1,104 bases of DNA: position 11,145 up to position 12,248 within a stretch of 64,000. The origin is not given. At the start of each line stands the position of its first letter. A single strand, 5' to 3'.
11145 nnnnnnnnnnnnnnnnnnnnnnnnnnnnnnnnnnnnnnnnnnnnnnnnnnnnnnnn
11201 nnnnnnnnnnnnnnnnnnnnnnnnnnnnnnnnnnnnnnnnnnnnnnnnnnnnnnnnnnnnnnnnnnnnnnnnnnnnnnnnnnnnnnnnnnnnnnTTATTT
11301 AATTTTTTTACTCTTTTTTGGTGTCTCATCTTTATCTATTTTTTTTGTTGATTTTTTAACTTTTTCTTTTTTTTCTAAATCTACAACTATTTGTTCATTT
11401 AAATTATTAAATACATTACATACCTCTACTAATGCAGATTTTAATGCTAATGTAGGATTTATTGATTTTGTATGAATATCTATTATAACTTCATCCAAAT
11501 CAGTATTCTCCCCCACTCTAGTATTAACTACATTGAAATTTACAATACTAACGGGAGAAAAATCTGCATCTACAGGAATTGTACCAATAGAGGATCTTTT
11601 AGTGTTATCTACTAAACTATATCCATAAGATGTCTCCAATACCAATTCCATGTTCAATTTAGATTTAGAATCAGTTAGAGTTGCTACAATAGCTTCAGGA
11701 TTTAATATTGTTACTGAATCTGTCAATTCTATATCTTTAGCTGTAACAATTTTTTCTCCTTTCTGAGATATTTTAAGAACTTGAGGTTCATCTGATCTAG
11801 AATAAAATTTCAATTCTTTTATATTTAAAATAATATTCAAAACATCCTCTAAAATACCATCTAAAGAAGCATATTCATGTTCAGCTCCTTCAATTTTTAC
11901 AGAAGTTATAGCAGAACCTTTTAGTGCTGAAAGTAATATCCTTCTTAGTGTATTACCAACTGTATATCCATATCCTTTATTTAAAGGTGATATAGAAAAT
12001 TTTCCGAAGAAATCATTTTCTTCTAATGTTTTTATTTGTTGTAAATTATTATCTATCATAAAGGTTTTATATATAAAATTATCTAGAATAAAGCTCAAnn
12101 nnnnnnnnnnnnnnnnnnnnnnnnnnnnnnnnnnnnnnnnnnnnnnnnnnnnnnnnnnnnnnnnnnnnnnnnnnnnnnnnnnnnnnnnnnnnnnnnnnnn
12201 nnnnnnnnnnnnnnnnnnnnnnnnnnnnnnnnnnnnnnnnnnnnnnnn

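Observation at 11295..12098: RpoA lacks the alpha C-terminal domain, ends in a Lys-rich tail, and overlaps rplQ by 35 nt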

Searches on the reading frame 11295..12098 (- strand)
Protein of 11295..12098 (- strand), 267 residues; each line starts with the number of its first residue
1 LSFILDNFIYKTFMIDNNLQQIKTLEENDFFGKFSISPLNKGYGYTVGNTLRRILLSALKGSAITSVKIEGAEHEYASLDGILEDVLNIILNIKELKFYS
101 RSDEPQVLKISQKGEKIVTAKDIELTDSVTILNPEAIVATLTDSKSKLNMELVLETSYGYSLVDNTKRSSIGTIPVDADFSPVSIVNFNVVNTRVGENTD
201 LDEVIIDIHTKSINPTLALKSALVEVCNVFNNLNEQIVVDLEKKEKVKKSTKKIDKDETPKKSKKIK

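Call 4: search_protein_families(library=pfam, proteins=[window:11295-12098:-], max_evalue=1)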
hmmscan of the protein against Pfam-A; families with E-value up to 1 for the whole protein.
window:11295-12098:- (267 aa): 3 families
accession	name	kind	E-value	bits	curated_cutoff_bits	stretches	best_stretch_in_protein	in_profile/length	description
PF01000.31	RNA_pol_A_bac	-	3.1e-25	89.2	33.9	1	67-181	1-119/119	RNA polymerase Rpb3/RpoA insert domain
PF01193.29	RNA_pol_L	-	1.8e-12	47.2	24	1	38-223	2-67/74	RNA polymerase Rpb3/Rpb11 dimerisation domain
PF13656.11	RNA_pol_L_2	-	0.044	13.9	27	0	202-235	40-74/75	RNA polymerase Rpb3/Rpb11 dimerisation domain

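Call 5: search_protein_families(library=ncbifam, proteins=[window:11295-12098:-], max_evalue=1)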
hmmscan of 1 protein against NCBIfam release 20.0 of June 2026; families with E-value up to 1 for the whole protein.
window:11295-12098:- (267 aa): 8 families
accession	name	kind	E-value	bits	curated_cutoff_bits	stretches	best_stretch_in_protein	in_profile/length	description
NF003519.0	PRK05182.2-5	equivalog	1.6e-67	227.7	277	1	18-253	8-249/320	DNA-directed RNA polymerase subunit alpha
NF003516.0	PRK05182.2-2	equivalog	3.6e-63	213.6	353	1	23-249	13-241/315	DNA-directed RNA polymerase subunit alpha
TIGR02027.1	rpoA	equivalog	1.6e-62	211.4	227.8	1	32-255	2-224/298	DNA-directed RNA polymerase subunit alpha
NF003513.0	PRK05182.1-2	equivalog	5e-62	209.8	302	1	20-253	15-249/338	DNA-directed RNA polymerase subunit alpha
NF003515.0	PRK05182.2-1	equivalog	3.4e-60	203.9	406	1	16-250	3-249/314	DNA-directed RNA polymerase subunit alpha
NF003514.0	PRK05182.1-4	equivalog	9.3e-60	202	434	1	28-236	15-228/338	DNA-directed RNA polymerase subunit alpha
NF003517.0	PRK05182.2-3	equivalog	2.9e-52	177.7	356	1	9-253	4-256/344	DNA-directed RNA polymerase subunit alpha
NF003518.0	PRK05182.2-4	equivalog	1.2e-45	156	523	1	14-253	1-245/312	DNA-directed RNA polymerase subunit alpha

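Call 6: search_solved_structures(query=window:11295-12098:-, show_alignments=2)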
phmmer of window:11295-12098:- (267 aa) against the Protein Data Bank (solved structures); distinct sequences matched with E-value up to 0.001: 60.
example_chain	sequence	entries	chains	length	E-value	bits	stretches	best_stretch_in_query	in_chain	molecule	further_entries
8i23_A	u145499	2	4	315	6.1e-50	173.2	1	26-246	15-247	DNA-directed RNA polymerase subunit alpha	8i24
6wvj_A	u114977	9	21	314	8.8e-48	166.2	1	19-250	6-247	DNA-directed RNA polymerase subunit alpha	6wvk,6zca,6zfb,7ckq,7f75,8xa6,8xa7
8x6f_A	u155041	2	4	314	4.9e-47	163.7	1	20-251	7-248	DNA-directed RNA polymerase subunit alpha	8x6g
7vpd_A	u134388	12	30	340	9.3e-47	162.8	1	28-238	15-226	DNA-directed RNA polymerase subunit alpha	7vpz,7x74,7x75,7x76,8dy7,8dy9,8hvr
7l7b_A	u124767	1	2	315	1.8e-46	161.9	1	22-250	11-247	DNA-directed RNA polymerase subunit alpha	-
5tw1_A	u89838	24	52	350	1.8e-46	161.8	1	27-234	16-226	DNA-directed RNA polymerase subunit alpha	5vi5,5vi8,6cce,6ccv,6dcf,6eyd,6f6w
6fbv_A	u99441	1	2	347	4.8e-45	157.2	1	29-232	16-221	DNA-directed RNA polymerase subunit alpha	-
10mi_A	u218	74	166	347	5.3e-45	157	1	29-232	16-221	DNA-directed RNA polymerase subunit alpha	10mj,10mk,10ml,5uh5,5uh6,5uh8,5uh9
6dv9_A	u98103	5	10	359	5.5e-45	157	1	29-232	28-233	DNA-directed RNA polymerase subunit alpha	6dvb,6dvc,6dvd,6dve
5zx2_A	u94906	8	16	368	5.9e-45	156.9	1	29-232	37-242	DNA-directed RNA polymerase subunit alpha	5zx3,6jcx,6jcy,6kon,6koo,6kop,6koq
8syi_A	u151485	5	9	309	2.9e-44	154.6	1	23-231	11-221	DNA-directed RNA polymerase subunit alpha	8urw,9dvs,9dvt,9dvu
9n9p_A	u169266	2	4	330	3.1e-43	151.3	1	23-235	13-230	DNA-directed RNA polymerase subunit alpha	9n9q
8gzg_A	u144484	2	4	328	9.3e-42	146.4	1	24-235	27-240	DNA-directed RNA polymerase subunit alpha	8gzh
4oir_A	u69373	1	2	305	4.2e-40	141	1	28-226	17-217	DNA-directed RNA polymerase subunit alpha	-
4mq9_A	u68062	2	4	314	4.3e-40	141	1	28-226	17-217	DNA-directed RNA polymerase subunit alpha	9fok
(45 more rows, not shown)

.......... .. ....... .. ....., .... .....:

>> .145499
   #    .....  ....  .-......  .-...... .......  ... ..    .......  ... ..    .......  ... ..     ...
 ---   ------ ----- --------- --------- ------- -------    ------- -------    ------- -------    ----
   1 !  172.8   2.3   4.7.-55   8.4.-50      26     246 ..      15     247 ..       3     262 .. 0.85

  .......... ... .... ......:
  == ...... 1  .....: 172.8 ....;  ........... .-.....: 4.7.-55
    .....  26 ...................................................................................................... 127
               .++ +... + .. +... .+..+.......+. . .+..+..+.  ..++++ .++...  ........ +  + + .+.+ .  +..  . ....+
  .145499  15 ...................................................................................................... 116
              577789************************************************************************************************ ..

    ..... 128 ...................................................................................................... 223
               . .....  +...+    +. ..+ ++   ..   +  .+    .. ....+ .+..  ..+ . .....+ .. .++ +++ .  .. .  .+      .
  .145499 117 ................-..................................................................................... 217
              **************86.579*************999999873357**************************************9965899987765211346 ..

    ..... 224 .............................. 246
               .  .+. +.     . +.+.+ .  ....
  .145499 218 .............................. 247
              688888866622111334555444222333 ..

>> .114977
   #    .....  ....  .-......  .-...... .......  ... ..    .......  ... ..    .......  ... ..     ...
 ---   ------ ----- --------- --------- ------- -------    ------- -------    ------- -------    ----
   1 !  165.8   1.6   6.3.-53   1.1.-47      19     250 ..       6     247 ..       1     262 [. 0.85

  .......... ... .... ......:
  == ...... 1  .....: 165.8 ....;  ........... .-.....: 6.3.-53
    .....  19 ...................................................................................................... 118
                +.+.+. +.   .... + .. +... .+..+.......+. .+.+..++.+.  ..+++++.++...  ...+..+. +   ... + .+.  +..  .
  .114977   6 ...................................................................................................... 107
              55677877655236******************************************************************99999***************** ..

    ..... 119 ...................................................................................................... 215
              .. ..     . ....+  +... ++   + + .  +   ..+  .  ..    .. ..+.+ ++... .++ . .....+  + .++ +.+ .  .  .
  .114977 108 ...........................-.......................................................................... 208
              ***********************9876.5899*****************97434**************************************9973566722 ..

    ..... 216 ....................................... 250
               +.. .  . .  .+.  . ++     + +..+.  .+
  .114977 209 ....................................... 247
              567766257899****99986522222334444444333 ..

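Call 7: find_homologous_proteins(query=window:11295-12059:-)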
Query window:11295-12059:- (254 aa): 711 proteins with E <= 0.001 among 1609 candidates; the best 120 are listed.
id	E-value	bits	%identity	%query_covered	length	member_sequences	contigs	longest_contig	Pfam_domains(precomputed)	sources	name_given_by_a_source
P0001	6.7e-153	525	100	100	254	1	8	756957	PF01000.32,PF01193.30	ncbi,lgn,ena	-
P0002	1.1e-114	400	74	100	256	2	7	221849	PF01000.32,PF01193.30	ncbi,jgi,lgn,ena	jgi:DNA-directed RNA polymerase subunit alpha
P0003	1.9e-110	386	75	89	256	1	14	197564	PF01000.32,PF01193.30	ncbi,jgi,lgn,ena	jgi:DNA-directed RNA polymerase subunit alpha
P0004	2.0e-109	383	71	100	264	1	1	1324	PF01000.32,PF01193.30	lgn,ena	-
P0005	3.5e-109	382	77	88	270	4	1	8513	PF01000.32,PF01193.30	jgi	jgi:DNA-directed RNA polymerase subunit alpha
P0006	2.8e-91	323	63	100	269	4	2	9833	PF01000.32,PF01193.30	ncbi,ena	-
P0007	4.4e-91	323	64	100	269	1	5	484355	PF01000.32,PF01193.30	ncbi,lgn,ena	-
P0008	1.2e-87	311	58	100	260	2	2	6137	PF01000.32,PF01193.30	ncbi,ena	-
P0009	1.6e-83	298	59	87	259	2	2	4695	PF01000.32,PF01193.30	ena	-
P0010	1.2e-82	295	58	90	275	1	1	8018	PF01000.32,PF01193.30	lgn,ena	-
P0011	1.9e-80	288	54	100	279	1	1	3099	PF01000.32,PF01193.30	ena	-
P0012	4.4e-80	287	54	100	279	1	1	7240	PF01000.32,PF01193.30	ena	-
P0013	9.5e-80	285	54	100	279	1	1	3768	PF01000.32,PF01193.30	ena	-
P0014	2.0e-79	284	54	100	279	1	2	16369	PF01000.32,PF01193.30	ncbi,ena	-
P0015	1.5e-64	236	52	89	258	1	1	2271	PF01000.32,PF01193.30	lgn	-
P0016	7.3e-63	230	50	86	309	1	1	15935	PF01000.32,PF03118.22,PF01193.30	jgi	jgi:DNA-directed RNA polymerase subunit alpha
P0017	8.2e-61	224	49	89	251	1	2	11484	PF01000.32,PF01193.30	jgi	jgi:DNA-directed RNA polymerase subunit alpha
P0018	1.5e-58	216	48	89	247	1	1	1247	PF01000.32,PF01193.30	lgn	-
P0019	2.0e-58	216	46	90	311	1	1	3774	PF01000.32,PF03118.22,PF01193.30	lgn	-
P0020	8.0e-56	207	47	87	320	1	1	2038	PF01000.32,PF03118.22,PF01193.30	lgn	-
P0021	9.0e-55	204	49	89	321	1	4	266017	PF01000.32,PF03118.22,PF01193.30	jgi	jgi:DNA-directed RNA polymerase subunit alpha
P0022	1.1e-54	204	47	86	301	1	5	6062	PF01000.32,PF03118.22,PF01193.30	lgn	-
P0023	1.4e-54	203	47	85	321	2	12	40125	PF01000.32,PF03118.22,PF01193.30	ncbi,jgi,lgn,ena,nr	ncbi:MAG TPA: DNA-directed RNA polymerase subunit alpha [Candidatus Dojkabacteria bacterium]|nr:DNA-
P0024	1.4e-54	203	47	85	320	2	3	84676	PF01000.32,PF03118.22,PF01193.30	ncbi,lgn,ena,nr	ncbi:DNA-directed RNA polymerase subunit alpha [bacterium]|nr:DNA-directed RNA polymerase subunit al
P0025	2.9e-54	202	47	84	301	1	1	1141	PF01000.32,PF03118.22,PF01193.30,PF13656.12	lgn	-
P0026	3.7e-54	202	47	87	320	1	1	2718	PF01000.32,PF03118.22,PF01193.30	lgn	-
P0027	6.0e-54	201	46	86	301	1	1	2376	PF01000.32,PF03118.22,PF01193.30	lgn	-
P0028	1.2e-53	200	47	84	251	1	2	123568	PF01000.32,PF01193.30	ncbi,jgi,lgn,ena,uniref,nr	ncbi:MAG: DNA-directed RNA polymerase subunit alpha [Candidatus Yanofskybacteria bacterium CG10_big_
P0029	2.4e-53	199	46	88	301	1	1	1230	PF01000.32,PF03118.22,PF01193.30,PF13656.12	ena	-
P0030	2.4e-53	199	49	80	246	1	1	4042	PF01000.32,PF01193.30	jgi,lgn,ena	-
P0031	2.5e-53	199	46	83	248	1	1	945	PF01000.32,PF01193.30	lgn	-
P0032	3.6e-53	199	47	85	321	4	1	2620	PF01000.32,PF14520.13,PF03118.22,PF01193.30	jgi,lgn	jgi:DNA-directed RNA polymerase subunit alpha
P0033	3.7e-53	198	47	88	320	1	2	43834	PF01000.32,PF03118.22,PF01193.30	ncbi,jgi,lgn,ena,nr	ncbi:TPA: DNA-directed RNA polymerase subunit alpha [Patescibacteria group bacterium]|nr:DNA-directe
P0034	4.1e-53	198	45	93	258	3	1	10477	PF01000.32,PF01193.30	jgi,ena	-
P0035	4.3e-53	198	45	85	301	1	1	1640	PF01000.32,PF03118.22,PF01193.30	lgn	-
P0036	5.3e-53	198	45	93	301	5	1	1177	PF01000.32,PF03118.22,PF01193.30,PF13656.12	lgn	-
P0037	6.9e-53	198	46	87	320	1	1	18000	PF01000.32,PF03118.22,PF01193.30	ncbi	-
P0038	7.7e-53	197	45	87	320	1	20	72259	PF01000.32,PF14520.13,PF03118.22,PF01193.30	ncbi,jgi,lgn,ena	jgi:DNA-directed RNA polymerase subunit alpha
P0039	8.9e-53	197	44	87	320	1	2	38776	PF01000.32,PF14520.13,PF03118.22,PF01193.30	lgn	-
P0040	9.5e-53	197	46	85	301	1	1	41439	PF01000.32,PF03118.22,PF01193.30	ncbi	-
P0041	1.2e-52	197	45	84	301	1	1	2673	PF01000.32,PF03118.22,PF01193.30,PF13656.12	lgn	-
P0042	1.2e-52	197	45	85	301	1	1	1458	PF01000.32,PF03118.22,PF01193.30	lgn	-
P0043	1.5e-52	196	43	94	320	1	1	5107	PF01000.32,PF03118.22,PF01193.30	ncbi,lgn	-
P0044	1.9e-52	196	45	84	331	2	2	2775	PF01000.32,PF03118.22,PF01193.30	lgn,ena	-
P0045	3.7e-52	195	51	80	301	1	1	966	PF01000.32,PF03118.22,PF01193.30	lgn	-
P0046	3.8e-52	195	44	93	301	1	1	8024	PF01000.32,PF03118.22,PF01193.30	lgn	-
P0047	5.2e-52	195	46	85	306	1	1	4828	PF01000.32,PF03118.22,PF01193.30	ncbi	-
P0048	5.5e-52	195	48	80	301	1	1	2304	PF01000.32,PF03118.22,PF01193.30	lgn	-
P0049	5.6e-52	195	43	86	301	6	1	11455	PF01000.32,PF03118.22,PF01193.30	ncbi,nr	ncbi:MAG: DNA-directed RNA polymerase subunit alpha [Candidatus Daviesbacteria bacterium]|nr:DNA-dir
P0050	8.7e-52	194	45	96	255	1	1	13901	PF01000.32,PF01193.30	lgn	-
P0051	9.7e-52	194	48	83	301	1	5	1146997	PF01000.32,PF03118.22,PF01193.30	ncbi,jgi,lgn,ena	jgi:DNA-directed RNA polymerase subunit alpha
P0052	9.9e-52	194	45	84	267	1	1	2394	PF01000.32,PF01193.30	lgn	-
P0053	1.0e-51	194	49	80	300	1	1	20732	PF01000.32,PF03118.22,PF01193.30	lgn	-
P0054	1.2e-51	194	46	89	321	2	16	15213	PF01000.32,PF03118.22,PF01193.30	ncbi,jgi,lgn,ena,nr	ncbi:MAG: DNA-directed RNA polymerase subunit alpha [Candidatus Dojkabacteria bacterium]|jgi:DNA-dir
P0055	1.4e-51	193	49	84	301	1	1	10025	PF01000.32,PF03118.22,PF01193.30,PF13656.12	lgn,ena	-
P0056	1.6e-51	193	45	87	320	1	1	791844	PF01000.32,PF03118.22,PF01193.30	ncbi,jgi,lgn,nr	ncbi:DNA-directed RNA polymerase subunit alpha [Candidatus Dojkabacteria bacterium]|jgi:DNA-directed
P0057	1.7e-51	193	48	83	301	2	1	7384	PF01000.32,PF03118.22,PF01193.30,PF26169.1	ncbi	-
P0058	2.1e-51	193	46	95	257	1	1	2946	PF01000.32,PF01193.30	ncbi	-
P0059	2.1e-51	193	42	93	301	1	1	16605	PF01000.32,PF03118.22,PF01193.30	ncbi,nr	ncbi:MAG: DNA-directed RNA polymerase subunit alpha [Candidatus Daviesbacteria bacterium]|nr:DNA-dir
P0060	3.0e-51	192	44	85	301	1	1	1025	PF01000.32,PF03118.22,PF01193.30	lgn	-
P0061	3.3e-51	192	45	82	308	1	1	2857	PF01000.32,PF14520.13,PF03118.22,PF01193.30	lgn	-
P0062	3.6e-51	192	46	79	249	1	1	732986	PF01000.32,PF01193.30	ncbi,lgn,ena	-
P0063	5.8e-51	191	46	83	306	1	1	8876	PF01000.32,PF03118.22,PF01193.30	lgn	-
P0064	6.2e-51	191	44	86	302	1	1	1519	PF01000.32,PF03118.22,PF01193.30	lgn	-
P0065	6.9e-51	191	46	83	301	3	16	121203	PF01000.32,PF03118.22,PF01193.30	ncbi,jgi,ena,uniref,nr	ncbi:DNA-directed RNA polymerase subunit alpha [Candidatus Daviesbacteria bacterium RIFCSPHIGHO2_01_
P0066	6.9e-51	191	46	83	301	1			PF01000.32,PF03118.22,PF01193.30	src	-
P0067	8.4e-51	191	45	86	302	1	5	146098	PF01000.32,PF03118.22,PF01193.30,PF13656.12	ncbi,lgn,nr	ncbi:DNA-directed RNA polymerase subunit alpha [Candidatus Daviesbacteria bacterium]|nr:DNA-directed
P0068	8.7e-51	191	44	87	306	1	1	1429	PF01000.32,PF03118.22,PF01193.30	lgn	-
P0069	1.1e-50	190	43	90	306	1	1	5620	PF01000.32,PF03118.22,PF01193.30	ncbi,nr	ncbi:DNA-directed RNA polymerase subunit alpha [Candidatus Gottesmanbacteria bacterium]|nr:DNA-direc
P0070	1.3e-50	190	47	85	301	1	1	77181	PF01000.32,PF03118.22,PF01193.30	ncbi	-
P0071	1.3e-50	190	45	83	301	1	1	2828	PF01000.32,PF03118.22,PF01193.30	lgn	-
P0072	1.4e-50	190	44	85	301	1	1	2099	PF01000.32,PF03118.22,PF01193.30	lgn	-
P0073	1.4e-50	190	45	85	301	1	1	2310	PF01000.32,PF03118.22,PF01193.30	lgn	-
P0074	1.6e-50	190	43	86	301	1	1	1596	PF01000.32,PF03118.22,PF01193.30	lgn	-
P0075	2.1e-50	190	44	93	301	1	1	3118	PF01000.32,PF03118.22,PF01193.30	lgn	-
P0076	2.1e-50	189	42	86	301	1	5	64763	PF01000.32,PF03118.22,PF01193.30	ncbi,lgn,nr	ncbi:DNA-directed RNA polymerase subunit alpha [Candidatus Daviesbacteria bacterium]|nr:DNA-directed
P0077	3.0e-50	189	47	76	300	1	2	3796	PF01000.32,PF03118.22,PF01193.30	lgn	-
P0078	3.9e-50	189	41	93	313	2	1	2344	PF01000.32,PF03118.22,PF01193.30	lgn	-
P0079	4.0e-50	189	44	93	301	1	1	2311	PF01000.32,PF03118.22,PF01193.30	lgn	-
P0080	4.2e-50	188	43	93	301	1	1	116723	PF01000.32,PF03118.22,PF01193.30,PF13656.12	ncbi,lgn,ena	-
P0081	4.3e-50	188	48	80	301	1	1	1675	PF01000.32,PF03118.22,PF01193.30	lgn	-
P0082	4.7e-50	188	44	82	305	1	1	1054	PF01000.32,PF14520.13,PF03118.22,PF01193.30,PF13656.12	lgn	-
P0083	5.1e-50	188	42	93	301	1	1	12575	PF01000.32,PF03118.22,PF01193.30,PF13656.12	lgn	-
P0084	5.8e-50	188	47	80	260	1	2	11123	PF01000.32,PF01193.30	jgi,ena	-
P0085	7.4e-50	188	47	85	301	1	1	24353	PF01000.32,PF03118.22,PF01193.30,PF13656.12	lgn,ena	-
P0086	7.6e-50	188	43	93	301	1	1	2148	PF01000.32,PF03118.22,PF01193.30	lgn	-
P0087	9.3e-50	187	46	91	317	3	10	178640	PF01000.32,PF03118.22,PF01193.30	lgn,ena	-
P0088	1.3e-49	187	45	85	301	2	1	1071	PF01000.32,PF03118.22,PF01193.30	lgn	-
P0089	1.4e-49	187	45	80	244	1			PF01000.32,PF01193.30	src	-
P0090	1.4e-49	187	42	86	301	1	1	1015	PF01000.32,PF03118.22,PF01193.30,PF13656.12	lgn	-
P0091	1.6e-49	187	40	94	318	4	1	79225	PF01000.32,PF14520.13,PF03118.22,PF01193.30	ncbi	-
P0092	1.8e-49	186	45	88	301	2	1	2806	PF01000.32,PF03118.22,PF01193.30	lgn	-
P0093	2.1e-49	186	43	84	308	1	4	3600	PF01000.32,PF14520.13,PF03118.22,PF01193.30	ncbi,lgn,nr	ncbi:MAG: DNA-directed RNA polymerase subunit alpha [Candidatus Chisholmbacteria bacterium]|nr:DNA-d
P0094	2.2e-49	186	41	97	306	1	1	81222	PF01000.32,PF03118.22,PF01193.30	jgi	-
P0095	3.1e-49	186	47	80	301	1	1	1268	PF01000.32,PF03118.22,PF01193.30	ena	-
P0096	3.2e-49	186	51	74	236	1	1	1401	PF01000.32,PF01193.30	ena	-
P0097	3.5e-49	185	44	85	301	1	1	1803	PF01000.32,PF03118.22,PF01193.30,PF13656.12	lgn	-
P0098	3.6e-49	185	50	79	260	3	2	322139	PF01000.32,PF01193.30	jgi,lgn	jgi:DNA-directed RNA polymerase subunit alpha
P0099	4.2e-49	185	43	85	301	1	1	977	PF01000.32,PF03118.22,PF01193.30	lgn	-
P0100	4.2e-49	185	48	78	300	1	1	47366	PF01000.32,PF03118.22,PF01193.30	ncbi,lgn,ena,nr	ncbi:MAG: DNA-directed RNA polymerase subunit alpha [Microgenomates group bacterium Gr01-1014_7]|nr:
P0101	4.3e-49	185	41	87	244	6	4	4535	PF01000.32,PF01193.30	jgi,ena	-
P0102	4.6e-49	185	46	84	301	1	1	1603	PF01000.32,PF03118.22,PF01193.30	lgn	-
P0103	5.0e-49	185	43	93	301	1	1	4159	PF01000.32,PF03118.22,PF01193.30,PF13656.12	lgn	-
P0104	6.3e-49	185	43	91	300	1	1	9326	PF01000.32,PF03118.22,PF01193.30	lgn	-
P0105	6.6e-49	185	44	85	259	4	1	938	PF01000.32,PF01193.30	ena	-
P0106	8.0e-49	184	45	83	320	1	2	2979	PF01000.32,PF03118.22,PF01193.30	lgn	-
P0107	8.6e-49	184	47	80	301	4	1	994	PF01000.32,PF03118.22,PF01193.30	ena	-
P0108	9.2e-49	184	44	85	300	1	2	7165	PF01000.32,PF03118.22,PF01193.30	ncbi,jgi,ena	-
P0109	9.4e-49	184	47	85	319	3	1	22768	PF01000.32,PF03118.22,PF01193.30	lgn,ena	-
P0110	1.1e-48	184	46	85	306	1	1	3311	PF01000.32,PF03118.22,PF01193.30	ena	-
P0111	1.2e-48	184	46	87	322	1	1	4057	PF01000.32,PF03118.22,PF01193.30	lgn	-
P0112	1.2e-48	184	45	88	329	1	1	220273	PF01000.32,PF03118.22,PF01193.30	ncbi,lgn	-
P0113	1.2e-48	184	46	83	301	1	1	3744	PF01000.32,PF03118.22,PF01193.30,PF26169.1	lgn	-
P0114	1.2e-48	184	44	82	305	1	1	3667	PF01000.32,PF03118.22,PF01193.30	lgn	-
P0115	1.5e-48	183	40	96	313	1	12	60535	PF01000.32,PF14520.13,PF03118.22,PF01193.30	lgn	-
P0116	1.8e-48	183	44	85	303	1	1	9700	PF01000.32,PF03118.22,PF01193.30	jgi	-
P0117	2.1e-48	183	43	97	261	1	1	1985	PF01000.32,PF01193.30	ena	-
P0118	2.6e-48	183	42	87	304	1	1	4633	PF01000.32,PF03118.22,PF01193.30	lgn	-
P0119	2.7e-48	183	44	84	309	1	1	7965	PF01000.32,PF14520.13,PF03118.22,PF01193.30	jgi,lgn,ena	-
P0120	2.9e-48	182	43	92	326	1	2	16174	PF01000.32,PF03118.22,PF01193.30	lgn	-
